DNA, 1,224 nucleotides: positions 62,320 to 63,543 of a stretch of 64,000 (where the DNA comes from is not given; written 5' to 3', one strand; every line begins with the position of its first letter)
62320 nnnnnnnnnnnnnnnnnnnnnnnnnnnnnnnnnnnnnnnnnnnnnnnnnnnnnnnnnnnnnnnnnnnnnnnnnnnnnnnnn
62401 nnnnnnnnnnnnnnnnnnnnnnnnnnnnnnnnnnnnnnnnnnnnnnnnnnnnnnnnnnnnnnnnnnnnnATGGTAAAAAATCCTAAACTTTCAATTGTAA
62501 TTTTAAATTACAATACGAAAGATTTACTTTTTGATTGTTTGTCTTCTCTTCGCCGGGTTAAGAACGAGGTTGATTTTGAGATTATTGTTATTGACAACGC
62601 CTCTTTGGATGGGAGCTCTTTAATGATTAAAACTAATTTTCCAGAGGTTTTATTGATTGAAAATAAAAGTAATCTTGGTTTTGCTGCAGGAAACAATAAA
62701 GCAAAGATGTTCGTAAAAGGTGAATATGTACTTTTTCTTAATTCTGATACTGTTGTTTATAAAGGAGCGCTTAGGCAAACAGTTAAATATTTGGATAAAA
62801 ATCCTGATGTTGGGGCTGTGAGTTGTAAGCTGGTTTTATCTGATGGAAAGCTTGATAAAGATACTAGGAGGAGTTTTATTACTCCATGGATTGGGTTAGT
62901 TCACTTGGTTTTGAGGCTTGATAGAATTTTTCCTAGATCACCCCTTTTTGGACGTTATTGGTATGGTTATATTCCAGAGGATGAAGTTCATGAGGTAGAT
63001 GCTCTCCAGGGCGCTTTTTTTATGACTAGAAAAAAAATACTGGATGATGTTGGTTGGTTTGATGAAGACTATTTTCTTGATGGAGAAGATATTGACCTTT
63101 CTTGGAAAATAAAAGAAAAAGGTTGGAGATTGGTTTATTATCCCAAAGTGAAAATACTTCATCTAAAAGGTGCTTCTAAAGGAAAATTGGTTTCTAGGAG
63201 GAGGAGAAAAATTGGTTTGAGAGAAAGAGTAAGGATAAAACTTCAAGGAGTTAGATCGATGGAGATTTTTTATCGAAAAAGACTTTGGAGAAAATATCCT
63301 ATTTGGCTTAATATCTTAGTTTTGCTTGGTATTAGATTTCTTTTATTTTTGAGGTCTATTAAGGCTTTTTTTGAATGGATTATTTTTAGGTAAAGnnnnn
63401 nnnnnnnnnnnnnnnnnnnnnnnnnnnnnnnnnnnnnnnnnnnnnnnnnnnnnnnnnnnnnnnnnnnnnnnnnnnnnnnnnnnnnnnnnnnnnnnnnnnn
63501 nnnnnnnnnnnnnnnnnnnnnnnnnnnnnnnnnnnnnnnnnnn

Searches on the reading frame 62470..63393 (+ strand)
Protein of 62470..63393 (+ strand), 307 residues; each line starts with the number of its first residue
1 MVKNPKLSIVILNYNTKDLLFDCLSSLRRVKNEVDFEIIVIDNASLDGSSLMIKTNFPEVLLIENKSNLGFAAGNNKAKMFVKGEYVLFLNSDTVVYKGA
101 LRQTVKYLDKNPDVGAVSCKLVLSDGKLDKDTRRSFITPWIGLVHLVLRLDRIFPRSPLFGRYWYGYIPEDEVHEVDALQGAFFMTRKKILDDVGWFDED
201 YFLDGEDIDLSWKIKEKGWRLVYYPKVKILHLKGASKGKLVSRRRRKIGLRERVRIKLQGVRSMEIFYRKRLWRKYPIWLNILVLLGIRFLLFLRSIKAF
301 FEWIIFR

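Call 40: search_protein_families(library=pfam, proteins=[window:62470-63393:+], max_evalue=0.001)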
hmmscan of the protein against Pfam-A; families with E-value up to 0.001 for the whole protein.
window:62470-63393:+ (307 aa): 4 families
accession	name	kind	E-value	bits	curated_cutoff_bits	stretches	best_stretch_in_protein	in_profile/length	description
PF00535.33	Glycos_transf_2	-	7.7e-21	75.2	23.3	1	8-159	1-132/168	Glycosyl transferase family 2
PF13641.12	Glyco_tranf_2_3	-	8.5e-19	68.9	27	1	5-248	1-228/230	Glycosyltransferase like family 2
PF13632.12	Glyco_trans_2_3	-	9.9e-14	52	27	1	86-291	1-183/198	Glycosyl transferase family group 2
PF13712.12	Glyco_tranf_2_5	-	8.3e-06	26.1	27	1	59-248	31-205/210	Glycosyltransferase like family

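Call 47: search_protein_families(library=ncbifam, proteins=[window:62470-63393:+], max_evalue=0.001)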
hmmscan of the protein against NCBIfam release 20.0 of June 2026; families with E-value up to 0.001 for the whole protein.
window:62470-63393:+ (307 aa): 20 families
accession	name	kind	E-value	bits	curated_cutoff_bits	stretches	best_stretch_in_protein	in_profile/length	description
TIGR03937.1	PgaC_IcaA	equivalog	1.1e-20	74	422.3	2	3-118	43-160/407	poly-beta-1,6-N-acetyl-D-glucosamine synthase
TIGR03965.1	mycofact_glyco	equivalog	3e-20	72.6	280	2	5-123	74-193/467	mycofactocin biosynthesis glycosyltransferase MftF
TIGR03111.1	glyc2_xrt_Gpos1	hypoth_equivalog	4.3e-16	58.7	363.95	1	3-222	47-256/439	TIGR03111 family XrtG-associated glycosyltransferase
NF041875.1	EPS_EpsD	equivalog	1.4e-14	54.3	370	1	7-109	1-105/325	exopolysaccharide biosynthesis glycosyltransferase EpsD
NF038302.1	EPS_HpsE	equivalog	3.8e-13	49.1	300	1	6-121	2-124/307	hormogonium polysaccharide biosynthesis glycosyltransferase HpsE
NF007482.0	PRK10073.1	equivalog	8.3e-12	44.7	423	1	3-107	4-109/334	glycosyltransferase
TIGR01556.1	rhamnosyltran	subfamily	1.2e-11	44.3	200.55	2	180-255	149-224/281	rhamnosyltransferase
TIGR04283.1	glyco_like_mftF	equivalog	6.5e-10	39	182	1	7-115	1-105/221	TIGR04283 family arsenosugar biosynthesis glycosyltransferase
NF053739.1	GlytfEpsEBac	equivalog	2.5e-09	36.5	450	1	5-133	1-132/265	glycosyltransferase EpsE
NF038299.1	EPS_HpsN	equivalog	3.8e-09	35.9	425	1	5-238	1-227/317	hormogonium polysaccharide biosynthesis glycosyltransferase HpsN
NF047683.1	TeichurnBiosyTuaG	equivalog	1.2e-08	34.9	400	1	3-112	4-115/252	teichuronic acid biosynthesis protein TuaG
NF050050.1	ProtGlycPglI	equivalog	3.1e-08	33.4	500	1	5-112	2-112/306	GalNAc(5)-diNAcBac-PP-undecaprenol beta-1,3-glucosyltransferase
TIGR04195.1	S_glycosyl_SunS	equivalog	9.2e-08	31.3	350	1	4-110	56-160/421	SunS family peptide S-glycosyltransferase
TIGR04009.1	wcaE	equivalog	1e-06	28.2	369.2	1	7-130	3-128/248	colanic acid biosynthesis glycosyltransferase WcaE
TIGR04440.1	glyco_TIGR04440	domain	1.2e-06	28.4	70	1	6-126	1-124/215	TIGR00180 family glycosyltransferase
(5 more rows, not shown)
